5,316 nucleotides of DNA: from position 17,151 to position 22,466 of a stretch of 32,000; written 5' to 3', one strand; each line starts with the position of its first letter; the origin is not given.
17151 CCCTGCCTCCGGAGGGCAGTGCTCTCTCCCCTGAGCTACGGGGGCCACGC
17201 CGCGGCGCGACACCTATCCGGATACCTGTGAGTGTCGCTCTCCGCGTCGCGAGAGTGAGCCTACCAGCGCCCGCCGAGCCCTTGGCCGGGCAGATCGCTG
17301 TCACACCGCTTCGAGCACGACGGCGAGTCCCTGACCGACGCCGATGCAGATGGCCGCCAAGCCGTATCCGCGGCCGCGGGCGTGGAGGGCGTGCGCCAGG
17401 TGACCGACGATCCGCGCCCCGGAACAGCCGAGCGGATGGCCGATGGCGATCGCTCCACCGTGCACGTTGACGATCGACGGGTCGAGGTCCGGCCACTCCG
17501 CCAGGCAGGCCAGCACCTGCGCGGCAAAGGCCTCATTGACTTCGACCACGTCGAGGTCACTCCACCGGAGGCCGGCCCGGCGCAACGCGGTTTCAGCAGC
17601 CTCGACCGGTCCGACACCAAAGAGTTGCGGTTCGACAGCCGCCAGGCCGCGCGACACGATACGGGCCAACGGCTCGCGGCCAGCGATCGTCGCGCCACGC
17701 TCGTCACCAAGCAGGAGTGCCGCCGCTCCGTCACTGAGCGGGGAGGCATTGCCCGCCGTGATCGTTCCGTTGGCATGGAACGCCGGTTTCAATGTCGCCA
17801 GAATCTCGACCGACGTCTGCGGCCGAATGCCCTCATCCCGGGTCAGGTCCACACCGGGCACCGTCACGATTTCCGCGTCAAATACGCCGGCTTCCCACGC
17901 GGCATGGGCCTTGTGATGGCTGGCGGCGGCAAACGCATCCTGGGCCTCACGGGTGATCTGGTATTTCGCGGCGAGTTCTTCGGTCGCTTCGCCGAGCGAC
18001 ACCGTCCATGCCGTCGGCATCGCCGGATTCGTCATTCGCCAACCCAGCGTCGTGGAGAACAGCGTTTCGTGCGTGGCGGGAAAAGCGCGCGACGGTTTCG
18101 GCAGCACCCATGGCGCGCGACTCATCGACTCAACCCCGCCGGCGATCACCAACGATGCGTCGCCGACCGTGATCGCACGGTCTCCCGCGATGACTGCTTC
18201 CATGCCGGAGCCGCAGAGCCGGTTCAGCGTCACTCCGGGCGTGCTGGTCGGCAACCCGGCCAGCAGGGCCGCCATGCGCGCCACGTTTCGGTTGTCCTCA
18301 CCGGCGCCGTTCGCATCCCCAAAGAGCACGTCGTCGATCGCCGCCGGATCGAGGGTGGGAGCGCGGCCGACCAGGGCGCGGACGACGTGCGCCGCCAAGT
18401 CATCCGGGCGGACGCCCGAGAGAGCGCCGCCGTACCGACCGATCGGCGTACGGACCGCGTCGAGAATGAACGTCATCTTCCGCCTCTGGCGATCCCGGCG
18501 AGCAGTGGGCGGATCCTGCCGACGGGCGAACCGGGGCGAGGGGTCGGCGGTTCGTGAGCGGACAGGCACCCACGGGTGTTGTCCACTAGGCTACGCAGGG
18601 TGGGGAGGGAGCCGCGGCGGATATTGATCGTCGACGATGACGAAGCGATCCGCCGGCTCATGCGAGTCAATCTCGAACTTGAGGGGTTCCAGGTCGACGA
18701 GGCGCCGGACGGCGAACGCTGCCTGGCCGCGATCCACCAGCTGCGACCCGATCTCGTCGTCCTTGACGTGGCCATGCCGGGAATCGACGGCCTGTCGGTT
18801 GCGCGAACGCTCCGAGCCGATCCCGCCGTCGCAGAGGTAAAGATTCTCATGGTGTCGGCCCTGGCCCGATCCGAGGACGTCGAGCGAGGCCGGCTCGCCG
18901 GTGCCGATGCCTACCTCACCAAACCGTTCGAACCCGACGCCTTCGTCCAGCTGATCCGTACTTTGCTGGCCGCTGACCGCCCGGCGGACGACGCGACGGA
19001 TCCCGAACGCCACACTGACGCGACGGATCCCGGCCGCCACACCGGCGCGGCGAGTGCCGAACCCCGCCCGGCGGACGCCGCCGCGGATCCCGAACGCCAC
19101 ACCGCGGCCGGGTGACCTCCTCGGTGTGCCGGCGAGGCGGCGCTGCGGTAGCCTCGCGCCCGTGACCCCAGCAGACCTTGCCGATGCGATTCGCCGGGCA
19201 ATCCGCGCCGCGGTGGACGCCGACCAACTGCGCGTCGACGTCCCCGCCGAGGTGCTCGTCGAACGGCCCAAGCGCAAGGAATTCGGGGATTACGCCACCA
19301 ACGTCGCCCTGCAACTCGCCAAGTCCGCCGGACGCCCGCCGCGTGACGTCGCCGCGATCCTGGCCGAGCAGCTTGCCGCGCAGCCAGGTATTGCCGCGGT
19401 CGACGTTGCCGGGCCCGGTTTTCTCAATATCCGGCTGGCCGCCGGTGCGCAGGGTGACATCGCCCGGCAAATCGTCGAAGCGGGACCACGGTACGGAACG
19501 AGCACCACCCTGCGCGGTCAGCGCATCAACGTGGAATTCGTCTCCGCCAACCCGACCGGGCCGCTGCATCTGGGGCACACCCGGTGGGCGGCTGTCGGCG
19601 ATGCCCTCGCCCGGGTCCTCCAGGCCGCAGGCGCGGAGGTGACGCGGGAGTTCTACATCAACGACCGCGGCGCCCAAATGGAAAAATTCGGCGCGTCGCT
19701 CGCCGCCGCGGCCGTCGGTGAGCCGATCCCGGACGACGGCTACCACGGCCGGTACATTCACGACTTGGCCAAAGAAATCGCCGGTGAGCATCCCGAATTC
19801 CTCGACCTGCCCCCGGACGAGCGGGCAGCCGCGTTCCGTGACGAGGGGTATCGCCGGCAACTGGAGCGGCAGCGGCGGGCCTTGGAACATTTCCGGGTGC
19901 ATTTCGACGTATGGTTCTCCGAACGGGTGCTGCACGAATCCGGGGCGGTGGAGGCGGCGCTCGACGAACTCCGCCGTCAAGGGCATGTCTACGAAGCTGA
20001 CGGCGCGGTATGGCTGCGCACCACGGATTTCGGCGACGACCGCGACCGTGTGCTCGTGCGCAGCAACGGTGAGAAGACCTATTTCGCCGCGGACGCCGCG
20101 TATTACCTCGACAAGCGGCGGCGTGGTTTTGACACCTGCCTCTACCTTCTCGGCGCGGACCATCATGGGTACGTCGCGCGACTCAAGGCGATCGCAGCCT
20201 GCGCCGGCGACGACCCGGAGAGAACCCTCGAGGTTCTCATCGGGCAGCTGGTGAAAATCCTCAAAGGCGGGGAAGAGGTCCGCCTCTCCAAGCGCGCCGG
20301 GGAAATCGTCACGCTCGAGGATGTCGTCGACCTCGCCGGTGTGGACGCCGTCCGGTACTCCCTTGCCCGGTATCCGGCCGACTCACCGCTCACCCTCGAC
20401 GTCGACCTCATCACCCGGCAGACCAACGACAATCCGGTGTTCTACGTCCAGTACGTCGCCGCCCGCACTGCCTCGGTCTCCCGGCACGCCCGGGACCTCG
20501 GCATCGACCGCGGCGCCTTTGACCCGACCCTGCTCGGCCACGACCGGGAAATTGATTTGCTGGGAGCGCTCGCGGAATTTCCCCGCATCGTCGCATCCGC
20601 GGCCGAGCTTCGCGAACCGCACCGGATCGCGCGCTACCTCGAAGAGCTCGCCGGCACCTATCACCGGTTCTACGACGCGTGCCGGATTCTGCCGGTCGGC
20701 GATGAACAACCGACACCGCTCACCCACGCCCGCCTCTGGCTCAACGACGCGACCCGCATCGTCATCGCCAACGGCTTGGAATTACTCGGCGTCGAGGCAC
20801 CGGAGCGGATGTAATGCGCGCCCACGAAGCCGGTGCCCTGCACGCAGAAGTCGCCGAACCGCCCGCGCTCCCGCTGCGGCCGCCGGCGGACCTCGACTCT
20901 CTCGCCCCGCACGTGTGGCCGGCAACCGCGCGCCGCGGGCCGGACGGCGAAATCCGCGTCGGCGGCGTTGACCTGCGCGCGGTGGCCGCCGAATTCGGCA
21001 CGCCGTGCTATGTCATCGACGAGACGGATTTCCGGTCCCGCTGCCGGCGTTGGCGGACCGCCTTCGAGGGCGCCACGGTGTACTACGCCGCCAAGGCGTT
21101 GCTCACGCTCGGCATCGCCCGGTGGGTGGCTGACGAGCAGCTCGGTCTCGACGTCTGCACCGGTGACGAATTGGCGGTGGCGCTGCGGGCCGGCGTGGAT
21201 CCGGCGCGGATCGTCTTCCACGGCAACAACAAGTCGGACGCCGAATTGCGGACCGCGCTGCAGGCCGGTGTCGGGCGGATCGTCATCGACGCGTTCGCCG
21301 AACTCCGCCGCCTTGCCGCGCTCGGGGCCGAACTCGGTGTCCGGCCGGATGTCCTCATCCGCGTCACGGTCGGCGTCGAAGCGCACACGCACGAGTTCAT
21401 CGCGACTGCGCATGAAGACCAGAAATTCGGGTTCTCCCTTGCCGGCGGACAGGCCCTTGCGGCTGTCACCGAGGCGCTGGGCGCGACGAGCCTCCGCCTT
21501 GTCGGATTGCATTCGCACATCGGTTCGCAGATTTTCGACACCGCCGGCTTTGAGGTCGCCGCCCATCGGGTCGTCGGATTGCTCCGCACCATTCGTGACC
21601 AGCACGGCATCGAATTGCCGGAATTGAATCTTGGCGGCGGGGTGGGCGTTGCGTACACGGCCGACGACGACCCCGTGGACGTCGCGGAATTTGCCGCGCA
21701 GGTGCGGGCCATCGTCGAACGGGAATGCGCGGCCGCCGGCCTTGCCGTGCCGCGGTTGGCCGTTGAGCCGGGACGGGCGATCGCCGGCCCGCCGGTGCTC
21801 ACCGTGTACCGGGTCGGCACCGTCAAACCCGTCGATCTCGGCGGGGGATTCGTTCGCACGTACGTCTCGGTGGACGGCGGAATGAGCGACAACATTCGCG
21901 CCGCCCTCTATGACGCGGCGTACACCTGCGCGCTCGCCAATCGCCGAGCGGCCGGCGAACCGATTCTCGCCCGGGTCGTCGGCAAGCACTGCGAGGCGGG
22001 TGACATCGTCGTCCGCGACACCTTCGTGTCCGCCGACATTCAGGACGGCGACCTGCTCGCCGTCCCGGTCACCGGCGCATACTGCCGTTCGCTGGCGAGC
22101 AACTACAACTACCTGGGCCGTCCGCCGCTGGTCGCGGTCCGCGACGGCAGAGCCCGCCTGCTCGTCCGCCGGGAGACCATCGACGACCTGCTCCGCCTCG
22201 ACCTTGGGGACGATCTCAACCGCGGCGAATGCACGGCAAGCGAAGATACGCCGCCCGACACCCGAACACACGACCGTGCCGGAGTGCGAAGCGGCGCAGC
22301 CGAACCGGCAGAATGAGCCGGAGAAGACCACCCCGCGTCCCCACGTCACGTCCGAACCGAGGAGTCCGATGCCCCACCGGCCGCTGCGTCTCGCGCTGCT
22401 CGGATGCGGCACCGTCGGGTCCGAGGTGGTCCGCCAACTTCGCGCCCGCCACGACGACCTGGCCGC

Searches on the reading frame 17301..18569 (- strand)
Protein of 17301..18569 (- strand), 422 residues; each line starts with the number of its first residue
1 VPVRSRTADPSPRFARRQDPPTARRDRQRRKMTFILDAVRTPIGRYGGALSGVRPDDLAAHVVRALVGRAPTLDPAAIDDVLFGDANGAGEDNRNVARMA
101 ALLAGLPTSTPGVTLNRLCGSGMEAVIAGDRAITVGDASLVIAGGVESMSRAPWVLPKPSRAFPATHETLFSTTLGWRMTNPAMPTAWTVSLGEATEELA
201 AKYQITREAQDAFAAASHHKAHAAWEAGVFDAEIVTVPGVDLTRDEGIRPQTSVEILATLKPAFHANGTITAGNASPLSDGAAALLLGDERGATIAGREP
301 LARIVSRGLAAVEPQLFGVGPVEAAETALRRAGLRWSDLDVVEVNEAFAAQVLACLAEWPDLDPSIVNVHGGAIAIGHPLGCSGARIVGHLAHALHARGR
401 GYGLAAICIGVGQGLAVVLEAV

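Call 41: search_protein_families(library=pfam, proteins=[window:17301-18569:-], max_evalue=0.00001)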
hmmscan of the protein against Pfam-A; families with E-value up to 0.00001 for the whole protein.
window:17301-18569:- (422 aa): 2 families
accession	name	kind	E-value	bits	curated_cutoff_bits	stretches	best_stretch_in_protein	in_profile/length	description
PF00108.29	Thiolase_N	-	2.2e-71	240.8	26.4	1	34-289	2-258/260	Thiolase, N-terminal domain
PF02803.24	Thiolase_C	-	4.7e-44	149.4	27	1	299-420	2-122/123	Thiolase, C-terminal domain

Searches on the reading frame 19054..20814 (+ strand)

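Call 41: search_protein_families(library=pfam, proteins=[window:19054-20814:+], max_evalue=0.00001)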
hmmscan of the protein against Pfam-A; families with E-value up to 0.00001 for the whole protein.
window:19054-20814:+ (586 aa): 4 families
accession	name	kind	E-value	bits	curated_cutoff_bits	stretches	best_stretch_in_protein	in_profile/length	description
PF05746.21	DALR_1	-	3.1e-31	108.3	22.3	1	465-586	1-117/117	DALR anticodon binding domain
PF03485.21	Arg_tRNA_synt_N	-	4.5e-23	82.1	21.5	1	42-128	3-85/85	Arginyl tRNA synthetase N terminal domain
PF00750.26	tRNA-synt_1d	-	1.4e-20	74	23.3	2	277-428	147-298/349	tRNA synthetases class I (R), catalytic domain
PF09334.17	tRNA-synt_1g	-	4.1e-06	26.2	20.1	0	408-455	325-373/391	tRNA synthetases class I (M)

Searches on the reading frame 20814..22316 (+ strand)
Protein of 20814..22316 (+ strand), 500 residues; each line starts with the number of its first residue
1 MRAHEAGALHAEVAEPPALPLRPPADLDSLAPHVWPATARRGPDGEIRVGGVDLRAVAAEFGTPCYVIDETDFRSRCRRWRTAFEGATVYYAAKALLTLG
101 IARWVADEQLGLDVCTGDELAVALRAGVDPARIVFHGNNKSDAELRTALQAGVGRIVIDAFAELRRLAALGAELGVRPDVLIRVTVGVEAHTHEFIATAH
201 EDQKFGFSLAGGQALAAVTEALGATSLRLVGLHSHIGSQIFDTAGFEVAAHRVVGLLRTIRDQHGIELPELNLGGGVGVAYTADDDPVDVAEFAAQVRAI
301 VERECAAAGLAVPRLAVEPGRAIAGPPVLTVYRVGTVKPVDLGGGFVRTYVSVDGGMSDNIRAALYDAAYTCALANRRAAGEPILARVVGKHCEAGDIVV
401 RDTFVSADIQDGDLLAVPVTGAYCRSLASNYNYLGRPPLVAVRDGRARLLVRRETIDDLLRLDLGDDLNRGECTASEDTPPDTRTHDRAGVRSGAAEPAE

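Call 41: search_protein_families(library=pfam, proteins=[window:20814-22316:+], max_evalue=0.00001)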
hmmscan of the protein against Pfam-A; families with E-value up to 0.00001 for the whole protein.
window:20814-22316:+ (500 aa): 2 families
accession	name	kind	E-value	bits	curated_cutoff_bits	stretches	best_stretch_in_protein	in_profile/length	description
PF02784.22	Orn_Arg_deC_N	-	5e-62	209.9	23.4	1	72-324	3-246/247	Pyridoxal-dependent decarboxylase, pyridoxal binding domain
PF00278.28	Orn_DAP_Arg_deC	-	5.2e-13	49.5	23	1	329-421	9-95/95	Pyridoxal-dependent decarboxylase, C-terminal sheet domain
